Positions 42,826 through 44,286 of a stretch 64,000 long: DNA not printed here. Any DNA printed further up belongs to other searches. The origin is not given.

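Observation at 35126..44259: Repeat-bounded, AT-rich island encoding an Hsp70 / J-like / GrpE-like / kinase / AAA+ array (candidate undescribed system, now inactivated)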

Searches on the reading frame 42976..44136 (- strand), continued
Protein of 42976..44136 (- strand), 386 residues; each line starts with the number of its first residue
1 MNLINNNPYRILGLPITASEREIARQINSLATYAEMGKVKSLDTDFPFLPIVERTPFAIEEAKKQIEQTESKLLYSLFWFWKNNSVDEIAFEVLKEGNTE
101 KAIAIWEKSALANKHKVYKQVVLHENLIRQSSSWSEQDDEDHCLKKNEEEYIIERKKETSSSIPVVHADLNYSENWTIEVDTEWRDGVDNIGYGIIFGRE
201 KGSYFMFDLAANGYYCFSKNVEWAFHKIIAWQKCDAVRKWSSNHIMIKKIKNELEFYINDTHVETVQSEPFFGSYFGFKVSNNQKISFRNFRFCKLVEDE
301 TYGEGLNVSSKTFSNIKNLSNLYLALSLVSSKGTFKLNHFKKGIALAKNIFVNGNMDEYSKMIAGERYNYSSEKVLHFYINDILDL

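Call 53: find_homologous_proteins(query=L017:13010-15490:+, max_evalue=1e-10)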
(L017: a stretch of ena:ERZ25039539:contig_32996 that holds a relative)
Query L017:13010-15490:+ (826 aa): 7991 proteins with E <= 1e-10 among 8000 candidates; the best 120 are listed.
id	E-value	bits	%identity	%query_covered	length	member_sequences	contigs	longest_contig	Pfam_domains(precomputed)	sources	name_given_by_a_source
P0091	0.0e+0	1623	87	100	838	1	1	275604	PF00012.27,PF06723.20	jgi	jgi:molecular chaperone DnaK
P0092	0.0e+0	1616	86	100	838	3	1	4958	PF00012.27,PF06723.20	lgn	-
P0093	0.0e+0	1615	88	100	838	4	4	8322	PF00012.27,PF06723.20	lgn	-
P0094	0.0e+0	1599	86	100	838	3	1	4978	PF00012.27,PF06723.20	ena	-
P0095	0.0e+0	1590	86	100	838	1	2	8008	PF00012.27,PF06723.20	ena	-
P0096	0.0e+0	1587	85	100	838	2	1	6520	PF00012.27,PF06723.20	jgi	-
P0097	0.0e+0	1586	85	100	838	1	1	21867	PF00012.27,PF06723.20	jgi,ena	-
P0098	0.0e+0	1487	81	100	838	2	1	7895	PF00012.27,PF06723.20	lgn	-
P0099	0.0e+0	1478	81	100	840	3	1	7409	PF00012.27,PF06723.20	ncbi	-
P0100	0.0e+0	1458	80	100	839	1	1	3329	PF00012.27,PF06723.20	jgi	jgi:molecular chaperone DnaK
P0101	0.0e+0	1360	73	100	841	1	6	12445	PF00012.27,PF06723.20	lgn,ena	-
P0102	6.6e-256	869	52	100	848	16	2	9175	PF00012.27,PF06723.20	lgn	-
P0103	1.5e-253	862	51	100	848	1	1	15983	PF00012.27,PF06723.20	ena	-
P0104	2.9e-253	861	51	100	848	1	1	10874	PF00012.27,PF06723.20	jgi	-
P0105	4.2e-253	860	52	100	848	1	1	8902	PF00012.27,PF06723.20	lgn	-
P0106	5.7e-252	856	51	100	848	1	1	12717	PF00012.27,PF06723.20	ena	-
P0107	5.9e-251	853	70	66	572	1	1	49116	PF00012.27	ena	-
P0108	2.2e-250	851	50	100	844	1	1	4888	PF00012.27,PF06723.20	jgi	-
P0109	6.1e-249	846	50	100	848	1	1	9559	PF00012.27,PF06723.20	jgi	-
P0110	1.8e-248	845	50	100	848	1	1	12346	PF00012.27,PF06723.20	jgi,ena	-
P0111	2.4e-248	844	49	100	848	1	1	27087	PF00012.27,PF06723.20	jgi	-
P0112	3.1e-248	844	50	100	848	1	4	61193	PF00012.27,PF06723.20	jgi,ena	-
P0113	6.1e-248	843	50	100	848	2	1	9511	PF00012.27,PF06723.20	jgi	-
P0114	1.4e-247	842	50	100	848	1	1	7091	PF00012.27,PF06723.20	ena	-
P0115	1.6e-246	838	50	100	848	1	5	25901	PF00012.27,PF06723.20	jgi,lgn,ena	-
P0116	2.3e-246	838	50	100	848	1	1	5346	PF00012.27,PF06723.20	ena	-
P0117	1.1e-245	836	50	100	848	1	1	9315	PF00012.27,PF06723.20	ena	-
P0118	1.1e-245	836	49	100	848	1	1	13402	PF00012.27,PF06723.20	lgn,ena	-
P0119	2.0e-245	835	50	100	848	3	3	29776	PF00012.27,PF06723.20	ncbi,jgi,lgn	jgi:molecular chaperone DnaK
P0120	2.6e-245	834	50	100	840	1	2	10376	PF00012.27,PF06723.20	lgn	-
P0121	3.8e-245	834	50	100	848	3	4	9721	PF00012.27,PF06723.20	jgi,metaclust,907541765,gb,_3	metaclust:\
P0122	1.7e-244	832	49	100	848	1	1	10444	PF00012.27,PF06723.20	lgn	-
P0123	2.0e-244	831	50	100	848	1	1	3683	PF00012.27,PF06723.20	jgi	jgi:molecular chaperone DnaK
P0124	3.1e-244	831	50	100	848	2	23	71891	PF00012.27,PF06723.20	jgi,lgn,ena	-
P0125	1.1e-243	829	50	100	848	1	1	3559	PF00012.27,PF06723.20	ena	-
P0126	2.9e-242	824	50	100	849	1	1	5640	PF00012.27,PF06723.20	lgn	-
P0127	7.8e-242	823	51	100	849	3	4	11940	PF00012.27,PF06723.20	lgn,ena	-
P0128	2.3e-241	821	49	100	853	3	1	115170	PF00012.27,PF06723.20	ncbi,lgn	ncbi:MAG: Hsp70 family protein [Desulfuromonadaceae bacterium]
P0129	1.2e-240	819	49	100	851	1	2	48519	PF00012.27,PF06723.20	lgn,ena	-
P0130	2.3e-240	818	51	100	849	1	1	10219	PF00012.27,PF06723.20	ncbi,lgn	-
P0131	3.1e-240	818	49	100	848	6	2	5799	PF00012.27,PF06723.20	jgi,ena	-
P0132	4.0e-240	817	47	100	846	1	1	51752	PF00012.27,PF06723.20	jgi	jgi:molecular chaperone DnaK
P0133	5.9e-240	817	50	100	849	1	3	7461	PF01869.27,PF00012.27,PF06723.20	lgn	-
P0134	7.7e-240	816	50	100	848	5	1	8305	PF00012.27,PF06723.20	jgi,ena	-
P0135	1.0e-239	816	49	100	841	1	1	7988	PF00012.27,PF06723.20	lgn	-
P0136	1.1e-239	816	48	100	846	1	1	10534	PF00012.27,PF06723.20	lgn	-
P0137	1.1e-239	816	49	100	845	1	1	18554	PF00012.27,PF06723.20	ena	-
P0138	1.3e-239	816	50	100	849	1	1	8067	PF00012.27,PF06723.20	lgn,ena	-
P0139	1.3e-239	816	50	100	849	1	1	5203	PF00012.27,PF06723.20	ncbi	-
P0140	1.8e-239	815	49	100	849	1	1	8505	PF00012.27,PF06723.20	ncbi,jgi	jgi:molecular chaperone DnaK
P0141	3.4e-239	814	51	100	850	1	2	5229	PF01869.27,PF00012.27,PF06723.20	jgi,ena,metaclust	metaclust:\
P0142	3.7e-239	814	50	100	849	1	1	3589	PF00012.27,PF06723.20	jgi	jgi:molecular chaperone DnaK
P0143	3.7e-239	814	48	100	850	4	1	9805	PF00012.27,PF06723.20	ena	-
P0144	4.0e-239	814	48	100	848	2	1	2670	PF00012.27,PF06723.20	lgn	-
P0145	5.0e-239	814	50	100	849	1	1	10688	PF00012.27,PF06723.20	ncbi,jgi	jgi:molecular chaperone DnaK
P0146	1.6e-238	812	50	100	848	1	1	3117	PF00012.27,PF06723.20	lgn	-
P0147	2.4e-238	811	48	100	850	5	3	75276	PF00012.27,PF06723.20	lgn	-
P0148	3.1e-238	811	50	100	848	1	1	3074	PF00012.27,PF06723.20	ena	-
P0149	3.7e-238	811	47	100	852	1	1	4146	PF00012.27,PF06723.20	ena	-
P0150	4.1e-238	811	50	100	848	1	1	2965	PF00012.27,PF06723.20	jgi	-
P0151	4.6e-238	810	50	100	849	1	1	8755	PF00012.27,PF06723.20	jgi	jgi:molecular chaperone DnaK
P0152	5.2e-238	810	49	100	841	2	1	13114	PF00012.27,PF06723.20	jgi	jgi:molecular chaperone DnaK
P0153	7.9e-238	810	49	100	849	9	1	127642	PF01869.27,PF00012.27,PF06723.20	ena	-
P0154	9.1e-238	809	47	100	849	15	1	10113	PF00012.27,PF06723.20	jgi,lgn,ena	-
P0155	2.2e-237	808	50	100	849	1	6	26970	PF00012.27,PF06723.20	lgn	-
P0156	3.7e-237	807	49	100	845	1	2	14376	PF00012.27,PF06723.20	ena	-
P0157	6.9e-237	807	47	100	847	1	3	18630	PF00012.27,PF06723.20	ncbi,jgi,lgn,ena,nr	ncbi:MAG: hypothetical protein DRH07_06410 [Deltaproteobacteria bacterium]|nr:MAG: hypothetical prot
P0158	9.0e-237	806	49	100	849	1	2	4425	PF01869.27,PF00012.27,PF06723.20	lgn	-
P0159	9.3e-237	806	49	100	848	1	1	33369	PF00012.27,PF06723.20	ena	-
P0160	1.9e-236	805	48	100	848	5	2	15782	PF00012.27,PF06723.20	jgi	-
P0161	2.4e-236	805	48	100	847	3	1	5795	PF00012.27,PF06723.20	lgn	-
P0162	2.4e-236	805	47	100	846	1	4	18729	PF00012.27,PF06723.20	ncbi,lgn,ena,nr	ncbi:MAG: hypothetical protein CL946_13255 [Ectothiorhodospiraceae bacterium]|nr:hypothetical protei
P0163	6.5e-236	803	47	100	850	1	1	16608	PF00012.27,PF06723.20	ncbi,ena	-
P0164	1.4e-235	802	47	100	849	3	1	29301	PF00012.27,PF06723.20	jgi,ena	-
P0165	2.0e-235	802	47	100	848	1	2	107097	PF00012.27,PF06723.20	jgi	jgi:molecular chaperone DnaK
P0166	2.6e-235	801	49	100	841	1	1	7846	PF00012.27,PF06723.20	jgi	-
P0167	3.9e-235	801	48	100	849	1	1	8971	PF00012.27,PF06723.20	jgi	-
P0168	6.6e-235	800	46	100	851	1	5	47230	PF00012.27,PF06723.20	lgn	-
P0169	9.1e-235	799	49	100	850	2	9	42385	PF00012.27,PF06723.20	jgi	jgi:molecular chaperone DnaK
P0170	9.7e-235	799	48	100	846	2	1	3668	PF00012.27,PF06723.20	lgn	-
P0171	1.0e-234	799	48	100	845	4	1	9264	PF00012.27,PF06723.20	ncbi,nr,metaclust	ncbi:MAG: hypothetical protein A2V90_03760 [Gammaproteobacteria bacterium RBG_16_57_12]|nr:MAG: hypo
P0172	1.3e-234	799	48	100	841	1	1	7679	PF00012.27,PF06723.20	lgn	-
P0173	1.3e-234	799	50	100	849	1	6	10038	PF00012.27,PF06723.20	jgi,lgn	-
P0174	1.5e-234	799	48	100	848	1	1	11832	PF00012.27,PF06723.20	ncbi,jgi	jgi:molecular chaperone DnaK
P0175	1.7e-234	799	47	100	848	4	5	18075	PF00012.27,PF06723.20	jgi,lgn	-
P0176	2.2e-234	798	47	100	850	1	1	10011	PF00012.27,PF06723.20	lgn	-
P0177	3.4e-234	798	48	100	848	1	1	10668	PF00012.27,PF06723.20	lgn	-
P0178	3.6e-234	798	49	100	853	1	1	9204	PF00012.27,PF06723.20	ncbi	-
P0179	4.9e-234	797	49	100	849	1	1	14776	PF00012.27,PF06723.20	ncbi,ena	-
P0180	5.6e-234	797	49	100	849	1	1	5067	PF00012.27,PF06723.20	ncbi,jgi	jgi:molecular chaperone DnaK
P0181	5.6e-234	797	48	100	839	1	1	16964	PF00012.27,PF06723.20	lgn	-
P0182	6.9e-234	797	49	100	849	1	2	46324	PF00012.27,PF06723.20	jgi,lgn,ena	-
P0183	1.0e-233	796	48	100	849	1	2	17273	PF00012.27,PF06723.20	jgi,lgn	jgi:molecular chaperone DnaK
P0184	1.3e-233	796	47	100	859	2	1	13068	PF00012.27,PF06723.20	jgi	-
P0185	1.6e-233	795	48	100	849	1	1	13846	PF00012.27,PF06723.20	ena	-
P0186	2.5e-233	795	50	100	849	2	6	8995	PF00012.27,PF06723.20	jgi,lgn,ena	-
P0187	3.0e-233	794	48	100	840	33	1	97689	PF00012.27,PF06723.20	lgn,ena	-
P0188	7.8e-233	793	47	100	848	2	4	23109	PF00012.27,PF06723.20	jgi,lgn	jgi:molecular chaperone DnaK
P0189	9.8e-233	793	49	100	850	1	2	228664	PF00012.27,PF06723.20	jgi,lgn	-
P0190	1.1e-232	793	48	100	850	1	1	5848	PF00012.27,PF06723.20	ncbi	-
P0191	2.1e-232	792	48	100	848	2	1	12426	PF00012.27,PF06723.20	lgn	-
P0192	7.7e-232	790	49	100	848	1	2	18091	PF00012.27,PF06723.20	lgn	-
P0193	7.7e-232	790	47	100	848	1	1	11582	PF00012.27,PF06723.20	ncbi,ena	-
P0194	1.9e-231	789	48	100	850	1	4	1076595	PF00012.27,PF06723.20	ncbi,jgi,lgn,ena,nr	ncbi:MAG: Hsp70 family protein [Bacteroidetes bacterium]|nr:Hsp70 family protein [Bacteroidota bacte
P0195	2.3e-231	788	48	100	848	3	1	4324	PF00012.27,PF06723.20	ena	-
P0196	6.6e-231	787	48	100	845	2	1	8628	PF00012.27,PF06723.20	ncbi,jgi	jgi:molecular chaperone DnaK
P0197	7.1e-231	787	49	100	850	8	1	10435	PF01869.27,PF00012.27,PF06723.20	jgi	-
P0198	1.5e-230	786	48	100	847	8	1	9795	PF00012.27,PF06723.20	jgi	-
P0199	2.6e-230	785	47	100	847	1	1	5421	PF00012.27,PF06723.20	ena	-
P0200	5.2e-230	784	47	100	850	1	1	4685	PF00012.27,PF06723.20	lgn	-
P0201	5.4e-230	784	47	100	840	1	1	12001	PF00012.27,PF06723.20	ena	-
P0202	5.5e-230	784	47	100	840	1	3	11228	PF00012.27,PF06723.20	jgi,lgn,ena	jgi:molecular chaperone DnaK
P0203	1.0e-229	783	48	100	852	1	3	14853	PF00012.27,PF06723.20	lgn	-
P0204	1.1e-229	783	47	100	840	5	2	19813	PF00012.27,PF06723.20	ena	-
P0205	1.1e-229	783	46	100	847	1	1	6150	PF00012.27,PF06723.20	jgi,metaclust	metaclust:\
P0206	1.2e-229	783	47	100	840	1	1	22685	PF00012.27,PF06723.20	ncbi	ncbi:MAG: Hsp70 family protein [Rhodoferax sp.]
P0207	1.3e-229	782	47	100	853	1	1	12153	PF00012.27,PF06723.20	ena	-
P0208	1.7e-229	782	48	100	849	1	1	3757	PF00012.27,PF06723.20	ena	-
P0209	1.7e-229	782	47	100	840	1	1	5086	PF00012.27,PF06723.20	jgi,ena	jgi:molecular chaperone DnaK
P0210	2.0e-229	782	47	100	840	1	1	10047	PF00012.27,PF06723.20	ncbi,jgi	jgi:molecular chaperone DnaK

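Call 54: find_encoding_contigs(protein=P0091, flank=10000, max_places=1)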
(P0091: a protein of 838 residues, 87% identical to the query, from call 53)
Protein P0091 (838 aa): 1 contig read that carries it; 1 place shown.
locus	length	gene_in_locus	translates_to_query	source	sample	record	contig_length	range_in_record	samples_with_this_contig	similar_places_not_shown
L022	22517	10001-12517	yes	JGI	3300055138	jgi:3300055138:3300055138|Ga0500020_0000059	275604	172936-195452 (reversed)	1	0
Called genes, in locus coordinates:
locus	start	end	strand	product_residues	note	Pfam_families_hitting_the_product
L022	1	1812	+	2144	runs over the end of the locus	PF14130:Cap4_nuclease (weak), PF05729:NACHT (faint)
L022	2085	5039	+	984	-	PF02811:PHP, PF07733:DNA_pol3_alpha, PF17657:DNA_pol3_finger, PF14579:HHH_6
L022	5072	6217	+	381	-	PF00817:IMS, PF21999:IMS_HHH_1 (weak), PF11799:IMS_C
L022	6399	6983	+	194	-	PF08239:SH3_3 (weak)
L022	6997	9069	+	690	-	-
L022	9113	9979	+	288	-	-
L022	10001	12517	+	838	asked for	PF00012:HSP70, PF06723:MreB_Mbl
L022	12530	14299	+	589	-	PF00069:Pkinase, PF07714:PK_Tyr_Ser-Thr, PF00004:AAA, PF05496:RuvB_N (faint), PF07728:AAA_5 (weak), PF13173:AAA_14 (weak), PF13191:AAA_16 (faint), PF17862:AAA_lid_3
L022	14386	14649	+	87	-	PF20619:DUF6804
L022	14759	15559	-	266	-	PF02586:SRAP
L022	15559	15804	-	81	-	-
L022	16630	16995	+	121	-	PF12728:HTH_17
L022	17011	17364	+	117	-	-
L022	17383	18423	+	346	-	PF01051:Rep3_N (weak), PF21205:Rep3_C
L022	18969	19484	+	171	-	-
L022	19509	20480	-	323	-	PF13154:DUF3991, PF13155:Toprim_2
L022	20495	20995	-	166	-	-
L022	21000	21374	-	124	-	-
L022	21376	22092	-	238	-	-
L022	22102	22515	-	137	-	-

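Call 55: find_encoding_contigs(protein=P0194, flank=10000, max_places=1)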
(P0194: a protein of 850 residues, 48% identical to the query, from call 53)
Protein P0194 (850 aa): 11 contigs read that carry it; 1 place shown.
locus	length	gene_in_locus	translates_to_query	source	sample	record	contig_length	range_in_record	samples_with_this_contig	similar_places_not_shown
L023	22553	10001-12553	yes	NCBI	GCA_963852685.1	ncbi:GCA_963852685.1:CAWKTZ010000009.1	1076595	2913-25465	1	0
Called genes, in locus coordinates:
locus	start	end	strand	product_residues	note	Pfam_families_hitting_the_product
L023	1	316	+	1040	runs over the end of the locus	PF04471:Mrr_cat (weak), PF13156:Mrr_cat_2, PF00270:DEAD (weak), PF04851:ResIII, PF00271:Helicase_C, PF22240:ISP_coupler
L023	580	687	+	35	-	-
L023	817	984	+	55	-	-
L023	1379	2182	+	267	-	PF18135:Type_ISP_C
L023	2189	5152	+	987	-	-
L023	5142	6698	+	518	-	PF00575:S1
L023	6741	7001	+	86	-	-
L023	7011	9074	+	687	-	-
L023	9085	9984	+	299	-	-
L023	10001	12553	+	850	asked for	PF00012:HSP70, PF06723:MreB_Mbl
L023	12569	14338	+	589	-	PF00069:Pkinase, PF07714:PK_Tyr_Ser-Thr, PF05496:RuvB_N (faint), PF00004:AAA, PF07728:AAA_5 (weak), PF13173:AAA_14 (weak), PF13191:AAA_16 (faint), PF17862:AAA_lid_3 (weak)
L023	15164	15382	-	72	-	-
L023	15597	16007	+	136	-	-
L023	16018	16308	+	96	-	PF00440:TetR_N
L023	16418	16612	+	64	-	-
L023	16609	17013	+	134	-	-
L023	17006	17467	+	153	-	-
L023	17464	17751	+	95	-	-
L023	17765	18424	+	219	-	PF02321:OEP (weak)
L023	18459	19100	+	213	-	PF02321:OEP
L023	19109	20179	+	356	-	PF25919:BSH_CusB (faint), PF25917:BSH_RND (weak), PF25973:BSH_CzcB (weak), PF25984:BSH_YknX (weak), PF25967:RND-MFP_C, PF25989:YknX_C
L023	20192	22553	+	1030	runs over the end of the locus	PF00873:ACR_tran, PF03176:MMPL, PF02355:SecD_SecF_C (weak)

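Call 56: find_encoding_contigs(protein=P0128, flank=10000, max_places=1)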
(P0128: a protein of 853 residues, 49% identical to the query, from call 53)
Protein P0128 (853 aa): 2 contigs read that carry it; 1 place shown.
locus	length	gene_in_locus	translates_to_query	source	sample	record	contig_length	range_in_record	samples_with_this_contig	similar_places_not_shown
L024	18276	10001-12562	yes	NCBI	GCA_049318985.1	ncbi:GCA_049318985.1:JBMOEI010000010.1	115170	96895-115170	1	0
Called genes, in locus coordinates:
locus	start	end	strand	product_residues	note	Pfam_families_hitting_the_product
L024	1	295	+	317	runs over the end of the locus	PF03747:ADP_ribosyl_GH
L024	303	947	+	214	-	-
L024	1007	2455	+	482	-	-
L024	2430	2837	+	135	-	PF08797:HIRAN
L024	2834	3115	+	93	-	PF00216:Bac_DNA_binding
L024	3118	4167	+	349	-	PF08378:NERD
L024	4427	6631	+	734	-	-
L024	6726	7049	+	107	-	-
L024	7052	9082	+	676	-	-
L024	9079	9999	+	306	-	-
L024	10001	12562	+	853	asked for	PF00012:HSP70, PF06723:MreB_Mbl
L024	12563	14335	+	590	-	PF00069:Pkinase, PF07714:PK_Tyr_Ser-Thr, PF07728:AAA_5 (faint), PF13173:AAA_14 (weak), PF00004:AAA, PF17862:AAA_lid_3 (weak)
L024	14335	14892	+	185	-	PF05099:TerB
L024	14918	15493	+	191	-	-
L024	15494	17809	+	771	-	PF13191:AAA_16 (weak), PF00004:AAA, PF17871:AAA_lid_9, PF00158:Sigma54_activat, PF00004:AAA, PF07724:AAA_2, PF07728:AAA_5, PF10431:ClpB_D2-small, +10 more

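Call 59: search_solved_structures(query=A2, max_evalue=10, show_alignments=3)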
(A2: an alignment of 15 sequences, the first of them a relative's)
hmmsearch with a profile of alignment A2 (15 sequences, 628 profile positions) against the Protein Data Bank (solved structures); distinct sequences matched with E-value up to 10: 3.
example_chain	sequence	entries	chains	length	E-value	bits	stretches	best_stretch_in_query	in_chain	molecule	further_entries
5jze_B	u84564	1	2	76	0.91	10.8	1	370-414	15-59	Ubiquitin-like protein ISG15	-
5tl7_A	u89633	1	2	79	1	10.7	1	370-414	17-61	Ubiquitin-like protein ISG15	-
9mg8_A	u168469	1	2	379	4.7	8.5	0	391-475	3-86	b-iTHR-110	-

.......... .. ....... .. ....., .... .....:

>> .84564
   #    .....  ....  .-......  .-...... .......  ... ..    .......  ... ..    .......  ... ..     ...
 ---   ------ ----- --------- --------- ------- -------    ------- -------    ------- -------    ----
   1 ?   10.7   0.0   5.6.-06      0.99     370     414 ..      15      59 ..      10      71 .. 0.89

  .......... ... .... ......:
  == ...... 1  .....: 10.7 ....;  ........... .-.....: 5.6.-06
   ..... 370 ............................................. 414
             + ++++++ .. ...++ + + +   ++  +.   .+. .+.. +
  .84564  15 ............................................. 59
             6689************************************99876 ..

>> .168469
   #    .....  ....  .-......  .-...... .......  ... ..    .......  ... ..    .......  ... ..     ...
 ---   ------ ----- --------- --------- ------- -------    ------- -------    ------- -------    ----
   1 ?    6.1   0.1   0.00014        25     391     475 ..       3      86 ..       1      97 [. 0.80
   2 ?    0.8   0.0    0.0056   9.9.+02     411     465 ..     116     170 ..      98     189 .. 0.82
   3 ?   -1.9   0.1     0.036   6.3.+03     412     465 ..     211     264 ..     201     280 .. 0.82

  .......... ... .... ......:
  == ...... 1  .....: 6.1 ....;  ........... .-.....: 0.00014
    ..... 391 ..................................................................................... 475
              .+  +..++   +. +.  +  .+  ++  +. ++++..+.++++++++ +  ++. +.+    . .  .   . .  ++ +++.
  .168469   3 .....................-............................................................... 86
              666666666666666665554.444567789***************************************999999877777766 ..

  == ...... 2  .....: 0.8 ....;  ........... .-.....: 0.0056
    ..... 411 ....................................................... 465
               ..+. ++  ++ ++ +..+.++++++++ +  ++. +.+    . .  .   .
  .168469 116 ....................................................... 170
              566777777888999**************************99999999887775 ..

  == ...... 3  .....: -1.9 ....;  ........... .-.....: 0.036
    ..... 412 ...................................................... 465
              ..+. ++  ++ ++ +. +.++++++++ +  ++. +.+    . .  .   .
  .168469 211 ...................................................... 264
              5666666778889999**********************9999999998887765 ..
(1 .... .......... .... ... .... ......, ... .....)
